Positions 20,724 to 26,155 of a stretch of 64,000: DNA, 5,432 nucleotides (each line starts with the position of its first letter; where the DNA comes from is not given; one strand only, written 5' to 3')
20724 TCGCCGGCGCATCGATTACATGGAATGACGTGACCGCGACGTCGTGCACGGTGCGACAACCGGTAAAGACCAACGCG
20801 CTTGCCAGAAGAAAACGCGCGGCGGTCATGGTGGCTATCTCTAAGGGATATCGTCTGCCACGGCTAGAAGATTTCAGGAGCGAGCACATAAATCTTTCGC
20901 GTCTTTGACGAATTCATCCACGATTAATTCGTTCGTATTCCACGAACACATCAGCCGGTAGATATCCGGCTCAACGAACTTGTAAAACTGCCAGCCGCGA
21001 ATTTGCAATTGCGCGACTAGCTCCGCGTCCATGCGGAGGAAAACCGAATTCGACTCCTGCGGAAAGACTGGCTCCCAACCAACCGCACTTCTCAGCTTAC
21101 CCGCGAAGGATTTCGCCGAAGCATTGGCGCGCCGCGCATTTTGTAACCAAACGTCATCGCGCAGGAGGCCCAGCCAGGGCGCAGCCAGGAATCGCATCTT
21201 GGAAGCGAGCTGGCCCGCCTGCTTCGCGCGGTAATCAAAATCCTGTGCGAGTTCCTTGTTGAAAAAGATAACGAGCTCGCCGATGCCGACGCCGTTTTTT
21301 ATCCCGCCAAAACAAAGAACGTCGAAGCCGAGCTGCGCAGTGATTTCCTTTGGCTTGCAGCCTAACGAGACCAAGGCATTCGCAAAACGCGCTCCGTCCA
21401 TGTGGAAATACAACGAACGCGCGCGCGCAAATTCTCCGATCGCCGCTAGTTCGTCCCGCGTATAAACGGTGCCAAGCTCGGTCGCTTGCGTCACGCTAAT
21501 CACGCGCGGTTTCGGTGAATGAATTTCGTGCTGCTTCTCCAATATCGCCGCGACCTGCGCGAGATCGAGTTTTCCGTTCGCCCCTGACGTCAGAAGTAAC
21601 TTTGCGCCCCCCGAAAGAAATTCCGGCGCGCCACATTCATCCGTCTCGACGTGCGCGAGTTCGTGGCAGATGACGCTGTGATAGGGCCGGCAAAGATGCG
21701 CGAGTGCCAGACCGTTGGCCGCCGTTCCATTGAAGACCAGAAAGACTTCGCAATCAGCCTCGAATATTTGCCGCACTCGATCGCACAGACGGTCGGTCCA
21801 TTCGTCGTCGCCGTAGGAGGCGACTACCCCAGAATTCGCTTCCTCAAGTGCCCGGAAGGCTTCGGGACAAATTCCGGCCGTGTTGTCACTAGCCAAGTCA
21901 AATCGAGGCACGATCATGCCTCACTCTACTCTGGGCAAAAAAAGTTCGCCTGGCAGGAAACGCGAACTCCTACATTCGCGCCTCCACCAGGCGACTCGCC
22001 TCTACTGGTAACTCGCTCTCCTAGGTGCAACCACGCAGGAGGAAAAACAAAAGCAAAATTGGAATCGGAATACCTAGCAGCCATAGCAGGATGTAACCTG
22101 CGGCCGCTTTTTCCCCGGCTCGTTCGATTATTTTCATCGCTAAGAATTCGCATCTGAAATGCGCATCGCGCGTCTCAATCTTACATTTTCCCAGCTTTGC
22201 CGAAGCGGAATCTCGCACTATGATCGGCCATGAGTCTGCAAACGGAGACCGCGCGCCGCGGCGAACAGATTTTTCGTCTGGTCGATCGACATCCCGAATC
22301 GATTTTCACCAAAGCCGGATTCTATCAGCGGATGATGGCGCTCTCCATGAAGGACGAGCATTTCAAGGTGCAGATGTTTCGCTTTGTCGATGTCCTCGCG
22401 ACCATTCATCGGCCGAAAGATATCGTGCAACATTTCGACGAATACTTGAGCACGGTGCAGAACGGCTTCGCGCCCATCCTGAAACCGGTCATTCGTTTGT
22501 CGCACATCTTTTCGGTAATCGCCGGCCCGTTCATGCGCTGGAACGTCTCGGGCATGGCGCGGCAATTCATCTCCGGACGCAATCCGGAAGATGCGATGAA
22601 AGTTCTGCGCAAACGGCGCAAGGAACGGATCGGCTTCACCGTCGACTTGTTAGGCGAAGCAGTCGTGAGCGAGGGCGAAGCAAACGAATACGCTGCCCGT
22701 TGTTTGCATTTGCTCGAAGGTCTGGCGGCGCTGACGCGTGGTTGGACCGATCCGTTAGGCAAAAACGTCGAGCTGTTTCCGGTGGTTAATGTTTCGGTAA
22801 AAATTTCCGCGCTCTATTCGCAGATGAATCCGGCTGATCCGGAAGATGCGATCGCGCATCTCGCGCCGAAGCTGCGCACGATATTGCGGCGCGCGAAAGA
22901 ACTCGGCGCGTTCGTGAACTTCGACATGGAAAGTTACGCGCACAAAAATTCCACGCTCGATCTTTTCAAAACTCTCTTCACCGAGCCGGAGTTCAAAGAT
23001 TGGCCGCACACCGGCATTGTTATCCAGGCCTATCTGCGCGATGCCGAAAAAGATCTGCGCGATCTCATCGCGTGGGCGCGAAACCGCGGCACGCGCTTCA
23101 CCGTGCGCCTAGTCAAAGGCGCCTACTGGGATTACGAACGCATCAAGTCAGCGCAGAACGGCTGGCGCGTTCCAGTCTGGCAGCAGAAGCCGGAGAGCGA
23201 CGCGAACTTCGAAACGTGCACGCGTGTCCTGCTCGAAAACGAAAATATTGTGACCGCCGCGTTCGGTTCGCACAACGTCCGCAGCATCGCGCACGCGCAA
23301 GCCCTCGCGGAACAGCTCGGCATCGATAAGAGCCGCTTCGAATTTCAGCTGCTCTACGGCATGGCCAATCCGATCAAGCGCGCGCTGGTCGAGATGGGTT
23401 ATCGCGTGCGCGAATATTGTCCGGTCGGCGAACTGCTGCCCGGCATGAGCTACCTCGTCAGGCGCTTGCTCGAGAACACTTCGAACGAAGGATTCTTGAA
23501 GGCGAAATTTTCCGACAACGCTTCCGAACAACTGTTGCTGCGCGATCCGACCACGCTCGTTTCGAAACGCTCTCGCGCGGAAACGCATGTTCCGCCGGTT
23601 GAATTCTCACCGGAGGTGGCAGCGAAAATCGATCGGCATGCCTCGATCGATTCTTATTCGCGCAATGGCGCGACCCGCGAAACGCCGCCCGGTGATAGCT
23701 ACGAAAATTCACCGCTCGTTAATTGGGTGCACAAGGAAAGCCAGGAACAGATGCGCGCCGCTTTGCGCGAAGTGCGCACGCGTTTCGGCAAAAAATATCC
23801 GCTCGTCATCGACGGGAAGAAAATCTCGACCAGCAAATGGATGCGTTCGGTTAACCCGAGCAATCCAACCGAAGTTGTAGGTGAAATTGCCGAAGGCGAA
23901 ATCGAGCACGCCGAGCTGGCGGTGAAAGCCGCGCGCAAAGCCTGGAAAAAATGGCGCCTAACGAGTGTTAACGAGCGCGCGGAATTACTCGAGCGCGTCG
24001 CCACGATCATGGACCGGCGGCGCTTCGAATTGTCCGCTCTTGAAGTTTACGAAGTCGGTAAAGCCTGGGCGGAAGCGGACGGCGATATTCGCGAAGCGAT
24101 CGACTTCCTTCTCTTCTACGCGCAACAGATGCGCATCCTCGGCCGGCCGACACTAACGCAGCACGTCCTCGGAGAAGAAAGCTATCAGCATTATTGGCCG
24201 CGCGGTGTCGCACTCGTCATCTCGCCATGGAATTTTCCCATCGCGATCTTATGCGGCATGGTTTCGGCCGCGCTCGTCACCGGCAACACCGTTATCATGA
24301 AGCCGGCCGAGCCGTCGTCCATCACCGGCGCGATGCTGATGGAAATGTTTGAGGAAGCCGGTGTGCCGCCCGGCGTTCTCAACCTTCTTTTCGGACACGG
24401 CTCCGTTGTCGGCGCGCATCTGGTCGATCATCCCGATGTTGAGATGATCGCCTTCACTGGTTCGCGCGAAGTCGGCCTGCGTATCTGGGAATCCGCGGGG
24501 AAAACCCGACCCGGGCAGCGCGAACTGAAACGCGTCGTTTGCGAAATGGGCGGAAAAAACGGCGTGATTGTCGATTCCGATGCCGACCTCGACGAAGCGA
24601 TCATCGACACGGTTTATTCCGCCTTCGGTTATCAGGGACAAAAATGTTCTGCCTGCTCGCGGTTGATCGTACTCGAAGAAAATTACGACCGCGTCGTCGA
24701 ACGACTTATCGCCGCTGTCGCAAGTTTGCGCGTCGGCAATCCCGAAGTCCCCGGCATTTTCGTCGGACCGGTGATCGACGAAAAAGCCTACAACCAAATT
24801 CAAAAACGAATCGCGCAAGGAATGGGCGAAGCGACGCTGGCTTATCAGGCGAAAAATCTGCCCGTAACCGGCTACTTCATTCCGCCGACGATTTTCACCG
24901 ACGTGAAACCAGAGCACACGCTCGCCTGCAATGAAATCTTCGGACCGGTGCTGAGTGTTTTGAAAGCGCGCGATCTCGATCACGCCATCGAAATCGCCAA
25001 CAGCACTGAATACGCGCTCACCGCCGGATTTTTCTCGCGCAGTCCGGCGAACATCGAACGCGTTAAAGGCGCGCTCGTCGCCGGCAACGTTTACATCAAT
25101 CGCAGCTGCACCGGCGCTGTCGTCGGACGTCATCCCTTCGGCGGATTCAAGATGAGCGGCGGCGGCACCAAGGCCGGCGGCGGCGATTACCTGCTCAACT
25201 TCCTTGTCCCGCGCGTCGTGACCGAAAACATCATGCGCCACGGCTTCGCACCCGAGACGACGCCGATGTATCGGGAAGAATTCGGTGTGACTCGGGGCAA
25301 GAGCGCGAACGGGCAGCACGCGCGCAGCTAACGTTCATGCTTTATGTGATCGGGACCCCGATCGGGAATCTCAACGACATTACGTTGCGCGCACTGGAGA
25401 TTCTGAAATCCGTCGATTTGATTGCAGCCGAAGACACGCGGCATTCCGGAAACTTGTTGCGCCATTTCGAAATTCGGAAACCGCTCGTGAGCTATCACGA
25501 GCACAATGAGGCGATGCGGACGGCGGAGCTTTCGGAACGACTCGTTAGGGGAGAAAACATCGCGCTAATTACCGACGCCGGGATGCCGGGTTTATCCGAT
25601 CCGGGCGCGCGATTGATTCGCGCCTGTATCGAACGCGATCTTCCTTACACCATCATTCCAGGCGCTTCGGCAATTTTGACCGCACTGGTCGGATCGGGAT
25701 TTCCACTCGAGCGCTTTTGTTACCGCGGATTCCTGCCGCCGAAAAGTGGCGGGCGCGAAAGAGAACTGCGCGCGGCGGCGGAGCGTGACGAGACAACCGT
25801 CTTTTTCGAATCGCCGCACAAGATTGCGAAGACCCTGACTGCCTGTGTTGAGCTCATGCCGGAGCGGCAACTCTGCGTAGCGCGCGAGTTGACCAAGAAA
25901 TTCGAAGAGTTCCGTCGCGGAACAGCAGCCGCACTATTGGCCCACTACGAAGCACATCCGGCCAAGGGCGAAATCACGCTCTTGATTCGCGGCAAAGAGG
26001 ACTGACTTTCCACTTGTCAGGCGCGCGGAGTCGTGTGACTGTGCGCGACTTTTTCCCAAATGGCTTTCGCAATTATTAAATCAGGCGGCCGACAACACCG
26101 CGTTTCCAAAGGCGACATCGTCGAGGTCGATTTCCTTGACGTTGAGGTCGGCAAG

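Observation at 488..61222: Hyper-abundant non-palindromic genomic word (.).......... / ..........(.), uptake-signal-like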

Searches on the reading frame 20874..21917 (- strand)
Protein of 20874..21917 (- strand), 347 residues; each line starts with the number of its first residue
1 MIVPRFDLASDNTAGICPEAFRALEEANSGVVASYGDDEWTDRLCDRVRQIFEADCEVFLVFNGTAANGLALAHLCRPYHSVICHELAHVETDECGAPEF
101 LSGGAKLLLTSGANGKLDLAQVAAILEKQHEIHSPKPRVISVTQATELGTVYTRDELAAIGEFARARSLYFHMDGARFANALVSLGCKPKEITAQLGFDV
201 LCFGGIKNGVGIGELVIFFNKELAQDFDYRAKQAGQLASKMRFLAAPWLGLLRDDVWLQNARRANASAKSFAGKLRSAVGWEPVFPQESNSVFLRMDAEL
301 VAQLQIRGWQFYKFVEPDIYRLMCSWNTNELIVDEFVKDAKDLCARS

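Call 27: search_protein_families(library=pfam, proteins=[window:20874-21917:-])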
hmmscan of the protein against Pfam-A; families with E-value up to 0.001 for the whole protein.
window:20874-21917:- (347 aa): 1 family
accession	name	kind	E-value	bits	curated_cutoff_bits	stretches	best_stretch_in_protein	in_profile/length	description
PF01212.27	Beta_elim_lyase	-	6.5e-61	206.6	27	1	7-297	1-286/288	Beta-eliminating lyase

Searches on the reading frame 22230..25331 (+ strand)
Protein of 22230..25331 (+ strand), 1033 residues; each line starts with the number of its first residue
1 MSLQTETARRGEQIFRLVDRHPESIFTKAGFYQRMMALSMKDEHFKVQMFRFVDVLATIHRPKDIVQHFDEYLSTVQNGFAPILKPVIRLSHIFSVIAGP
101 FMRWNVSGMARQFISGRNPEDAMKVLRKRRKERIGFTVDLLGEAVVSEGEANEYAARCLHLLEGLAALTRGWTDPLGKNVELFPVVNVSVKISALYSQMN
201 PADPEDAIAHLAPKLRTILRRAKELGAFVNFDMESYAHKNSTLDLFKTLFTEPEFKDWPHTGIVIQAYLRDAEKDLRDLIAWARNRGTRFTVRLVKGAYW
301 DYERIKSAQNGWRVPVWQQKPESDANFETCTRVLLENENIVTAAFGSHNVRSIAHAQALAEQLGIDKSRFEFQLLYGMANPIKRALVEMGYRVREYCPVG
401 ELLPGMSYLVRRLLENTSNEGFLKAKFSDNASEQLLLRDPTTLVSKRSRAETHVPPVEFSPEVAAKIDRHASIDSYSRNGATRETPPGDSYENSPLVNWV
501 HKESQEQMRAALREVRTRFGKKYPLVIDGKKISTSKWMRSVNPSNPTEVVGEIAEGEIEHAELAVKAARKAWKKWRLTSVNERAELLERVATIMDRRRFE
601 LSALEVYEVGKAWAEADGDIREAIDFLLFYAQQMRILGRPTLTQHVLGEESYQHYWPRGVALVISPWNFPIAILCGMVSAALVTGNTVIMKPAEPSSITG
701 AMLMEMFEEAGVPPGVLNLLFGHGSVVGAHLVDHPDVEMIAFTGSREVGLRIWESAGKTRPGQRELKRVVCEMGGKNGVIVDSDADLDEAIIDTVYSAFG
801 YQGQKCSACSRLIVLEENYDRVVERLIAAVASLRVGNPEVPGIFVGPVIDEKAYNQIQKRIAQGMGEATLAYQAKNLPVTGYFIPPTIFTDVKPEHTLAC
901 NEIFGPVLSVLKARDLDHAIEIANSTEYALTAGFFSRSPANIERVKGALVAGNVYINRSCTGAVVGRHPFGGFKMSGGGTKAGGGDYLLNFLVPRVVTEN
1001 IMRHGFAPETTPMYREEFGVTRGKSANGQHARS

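Call 8: find_related_loci(query=window:22230-25331:+, collection=genome_contigs, flank=10000)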
Query window:22230-25331:+ (1033 aa) in genome_contigs; peptide patterns used: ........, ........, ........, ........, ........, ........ (x = any residue, [..] = any of these).
599 stretches matched a pattern (row limit reached: there are more); 587 encode a relative of the query (tblastn E <= 1e-3); the best 80 are kept; 80 distinct loci.
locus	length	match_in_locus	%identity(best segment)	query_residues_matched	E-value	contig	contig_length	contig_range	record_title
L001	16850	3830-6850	82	3-1018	0e+0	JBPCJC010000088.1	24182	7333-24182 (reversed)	MAG: Chthoniobacterales bacterium isolate TH_ant_mag_16 S1Ck127_162122_flag_0_multi_13.9946_len_24182, whole genome shot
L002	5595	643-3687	79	2-1018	0e+0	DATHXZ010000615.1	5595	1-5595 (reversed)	MAG TPA_asm: Chthoniobacterales bacterium isolate SMAG_U16198 k141_402330, whole genome shotgun sequence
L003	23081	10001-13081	79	2-1032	0e+0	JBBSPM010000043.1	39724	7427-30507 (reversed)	MAG: Chthoniobacterales bacterium isolate LS6_sbin.56 LS6_sbin.56_K_708053_L_39724_cov_33.0000, whole genome shotgun seq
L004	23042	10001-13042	80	3-1018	0e+0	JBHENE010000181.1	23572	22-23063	MAG: Chthoniobacterales bacterium isolate S4_bin.3.orig S4_k141_3512141, whole genome shotgun sequence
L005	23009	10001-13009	79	2-1018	0e+0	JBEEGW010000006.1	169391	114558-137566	MAG: Verrucomicrobiota bacterium isolate BP_777 scaffold_3820408, whole genome shotgun sequence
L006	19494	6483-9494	79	2-1018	0e+0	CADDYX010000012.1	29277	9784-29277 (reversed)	Verrucomicrobia bacterium isolate 9 genome assembly, contig: NODE_902_length_29277_cov_7.234854, whole genome shotgun se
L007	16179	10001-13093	77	3-1033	0e+0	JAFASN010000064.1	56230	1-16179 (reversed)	MAG: Verrucomicrobiota bacterium isolate CP_BM_ER_R8_19 BM_ER_R8_k147_220897, whole genome shotgun sequence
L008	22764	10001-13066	77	3-1018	0e+0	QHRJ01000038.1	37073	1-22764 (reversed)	MAG: Verrucomicrobia bacterium isolate AV106 14_0929_09_30cm_scaffold_344_curated, whole genome shotgun sequence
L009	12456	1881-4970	90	1-1028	0e+0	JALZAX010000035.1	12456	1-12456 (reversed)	MAG: Verrucomicrobiota bacterium isolate KAP bin102 SD1490_NODE_1752_length_12456_cov_2.266769, whole genome shotgun seq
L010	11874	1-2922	79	40-1018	0e+0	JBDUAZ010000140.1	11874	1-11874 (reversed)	MAG: Chthoniobacterales bacterium isolate cluster4_bin.202 NODE_13454_length_11874_cov_17.961587, whole genome shotgun s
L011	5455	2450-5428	75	3-1018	0e+0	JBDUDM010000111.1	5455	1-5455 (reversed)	MAG: Spartobacteria bacterium isolate cluster4_bin.70 NODE_57960_length_5455_cov_19.946481, whole genome shotgun sequenc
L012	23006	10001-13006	77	2-1019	0e+0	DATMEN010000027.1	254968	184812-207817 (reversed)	MAG TPA_asm: Chthoniobacterales bacterium isolate SMAG_U13437 k141_196202, whole genome shotgun sequence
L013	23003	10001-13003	76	2-1019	0e+0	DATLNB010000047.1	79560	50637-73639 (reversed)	MAG TPA_asm: Chthoniobacterales bacterium isolate SMAG_U13789 k141_1362217, whole genome shotgun sequence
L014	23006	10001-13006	76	2-1021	0e+0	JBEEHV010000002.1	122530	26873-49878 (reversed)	MAG: Verrucomicrobiota bacterium isolate BP_754 scaffold_3141015, whole genome shotgun sequence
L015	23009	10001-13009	75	2-1019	0e+0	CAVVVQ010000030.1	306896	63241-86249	MAG: uncultured Verrucomicrobiae bacterium isolate MFD03975.bin.2.72 genome assembly, contig: contig_71842, whole genome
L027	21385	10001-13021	75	2-1026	0e+0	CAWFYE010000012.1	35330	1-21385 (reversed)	MAG: uncultured Verrucomicrobiae bacterium isolate MFD05442.bin.1.417 genome assembly, contig: contig_38819, whole genom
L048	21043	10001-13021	74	3-1018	0e+0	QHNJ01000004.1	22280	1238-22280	MAG: Verrucomicrobia bacterium isolate AV79 14_0903_05_40cm_scaffold_1087_curated, whole genome shotgun sequence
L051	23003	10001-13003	74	2-1022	0e+0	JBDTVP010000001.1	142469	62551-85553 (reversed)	MAG: Spartobacteria bacterium isolate cluster3_bin.70 NODE_137_length_142469_cov_36.329609, whole genome shotgun sequenc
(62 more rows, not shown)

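Call 76: search_protein_families(library=pfam, proteins=[L001:7664-8566:-, L001:6859-7623:+, L001:15341-16294:+, L027:14504-15160:-, L027:13316-13909:-, L027:17417-18736:+, L001:12511-13329:-, L001:10303-10914:-, L001:11462-12025:-, L027:19870-20418:-], max_evalue=0.01)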
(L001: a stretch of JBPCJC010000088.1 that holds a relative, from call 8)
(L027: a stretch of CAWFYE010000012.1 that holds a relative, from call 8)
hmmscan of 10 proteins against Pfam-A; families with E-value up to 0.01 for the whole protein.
L001:7664-8566:- (300 aa): 1 family
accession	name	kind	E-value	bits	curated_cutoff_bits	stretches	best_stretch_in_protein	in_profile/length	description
PF00293.34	NUDIX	-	5.1e-10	39.9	21.1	1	165-288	8-132/134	NUDIX domain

L001:6859-7623:+ (254 aa): 2 families
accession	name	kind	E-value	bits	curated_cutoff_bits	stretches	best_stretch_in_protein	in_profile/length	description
PF03544.19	TonB_C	-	1.2e-15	58.1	24.6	2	68-127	3-61/79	Gram-negative bacterial TonB protein C-terminal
PF13103.11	TonB_2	-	0.0058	17.2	22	0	192-217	31-56/85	TonB C terminal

L001:15341-16294:+ (317 aa): 2 families
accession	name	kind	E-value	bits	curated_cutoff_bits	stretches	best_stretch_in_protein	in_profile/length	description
PF03544.19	TonB_C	-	3.3e-16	59.9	24.6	2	127-198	1-71/79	Gram-negative bacterial TonB protein C-terminal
PF13103.11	TonB_2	-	0.00011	22.7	22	1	254-287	30-63/85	TonB C terminal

L027:14504-15160:- (218 aa): 0 families

L027:13316-13909:- (197 aa): 5 families
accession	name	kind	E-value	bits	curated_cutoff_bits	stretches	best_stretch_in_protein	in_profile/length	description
PF13474.12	SnoaL_3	-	2.3e-15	57.4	22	1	80-188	9-115/121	SnoaL-like domain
PF14534.12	DUF4440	-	6.6e-09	36.6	25.2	1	86-184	15-107/107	Domain of unknown function (DUF4440)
PF12680.13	SnoaL_2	-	3.9e-05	24.6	27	1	75-182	3-99/102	SnoaL-like domain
PF08332.16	CaMKII_AD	-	0.00052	20.6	22.1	1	142-189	77-124/128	Calcium/calmodulin dependent protein kinase II association domain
PF01837.22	HcyBio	-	0.0065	15.8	26.2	1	54-140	208-287/349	Homocysteine biosynthesis enzyme, sulfur-incorporation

L027:17417-18736:+ (439 aa): 2 families
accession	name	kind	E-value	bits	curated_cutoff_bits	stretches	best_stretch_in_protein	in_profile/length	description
PF01548.23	DEDD_Tnp_IS110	-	5.6e-22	78.6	29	1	25-181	1-155/155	Transposase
PF02371.22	Transposase_20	-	5.6e-09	36.7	21.3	1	294-362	5-72/87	Transposase IS116/IS110/IS902 family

L001:12511-13329:- (272 aa): 0 families

L001:10303-10914:- (203 aa): 0 families

L001:11462-12025:- (187 aa): 0 families

L027:19870-20418:- (182 aa): 0 families

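Call 88: search_protein_families(library=pfam, proteins=[L048:4428-4634:+, L048:4657-4929:+, L048:3876-4343:-, L048:3230-3700:-, L048:1286-1981:-], max_evalue=0.01)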
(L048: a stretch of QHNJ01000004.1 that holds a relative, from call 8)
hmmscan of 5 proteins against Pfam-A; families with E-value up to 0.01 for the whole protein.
L048:4428-4634:+ (68 aa): 1 family
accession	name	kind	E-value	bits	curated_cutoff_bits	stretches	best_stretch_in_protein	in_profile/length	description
PF13495.12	Phage_int_SAM_4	-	0.0031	18.3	27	1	36-60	1-25/85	Phage integrase, N-terminal SAM-like domain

L048:4657-4929:+ (90 aa): 2 families
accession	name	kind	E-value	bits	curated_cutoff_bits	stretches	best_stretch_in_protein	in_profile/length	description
PF01541.30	GIY-YIG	-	4.3e-15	56.2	22.6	1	1-67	1-70/78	GIY-YIG catalytic domain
PF10544.15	T5orf172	-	0.0052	17.7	20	1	3-48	2-46/101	T5orf172 domain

L048:3876-4343:- (155 aa): 4 families
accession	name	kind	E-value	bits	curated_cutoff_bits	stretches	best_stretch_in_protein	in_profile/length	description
PF14534.12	DUF4440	-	6.5e-28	97.7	25.2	1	37-143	1-107/107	Domain of unknown function (DUF4440)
PF13474.12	SnoaL_3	-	1.5e-10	41.9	22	1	39-150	3-118/121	SnoaL-like domain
PF08332.16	CaMKII_AD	-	2.3e-06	28.2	22.1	1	94-151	68-127/128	Calcium/calmodulin dependent protein kinase II association domain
PF13577.12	SnoaL_4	-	0.0054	17.2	24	1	52-144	24-123/126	SnoaL-like domain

L048:3230-3700:- (156 aa): 6 families
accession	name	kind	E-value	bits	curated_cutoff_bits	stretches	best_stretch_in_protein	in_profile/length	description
PF07883.17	Cupin_2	-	4.1e-15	55.7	27.2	1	36-102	4-69/70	Cupin domain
PF02311.25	AraC_binding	-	5.7e-11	42.7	21.1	1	44-145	18-118/135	AraC-like ligand binding domain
PF05899.18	Cupin_3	-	1.5e-06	28.3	23.5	1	50-91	24-66/74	EutQ-like cupin domain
PF00190.28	Cupin_1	-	0.00067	19.7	22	1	30-88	33-98/151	Cupin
PF12852.13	Cupin_6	-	0.0017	18.6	26.7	1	42-89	23-74/183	Cupin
PF14525.12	AraC_binding_2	-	0.0061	16.7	27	1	54-147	58-151/173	AraC-binding-like domain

L048:1286-1981:- (231 aa): 4 families
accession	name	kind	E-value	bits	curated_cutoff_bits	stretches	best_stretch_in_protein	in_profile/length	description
PF00702.32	Hydrolase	-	1.6e-12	48.6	26.4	1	1-186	1-191/191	haloacid dehalogenase-like hydrolase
PF13419.12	HAD_2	-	5.6e-07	30.3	23.8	1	4-192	1-178/178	Haloacid dehalogenase-like hydrolase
PF12710.13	HAD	-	0.00012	23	27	1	4-183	1-189/189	haloacid dehalogenase-like hydrolase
PF13242.12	Hydrolase_like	-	0.003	17.9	22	1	153-216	8-74/75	HAD-hyrolase-like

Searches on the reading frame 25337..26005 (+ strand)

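Call 27: search_protein_families(library=pfam, proteins=[window:25337-26005:+])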
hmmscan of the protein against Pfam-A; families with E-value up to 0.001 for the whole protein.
window:25337-26005:+ (222 aa): 1 family
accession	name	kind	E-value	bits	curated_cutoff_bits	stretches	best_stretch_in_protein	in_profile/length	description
PF00590.25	TP_methylase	-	5.7e-37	128.1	27.8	1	1-200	1-211/212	Tetrapyrrole (Corrin/Porphyrin) Methylases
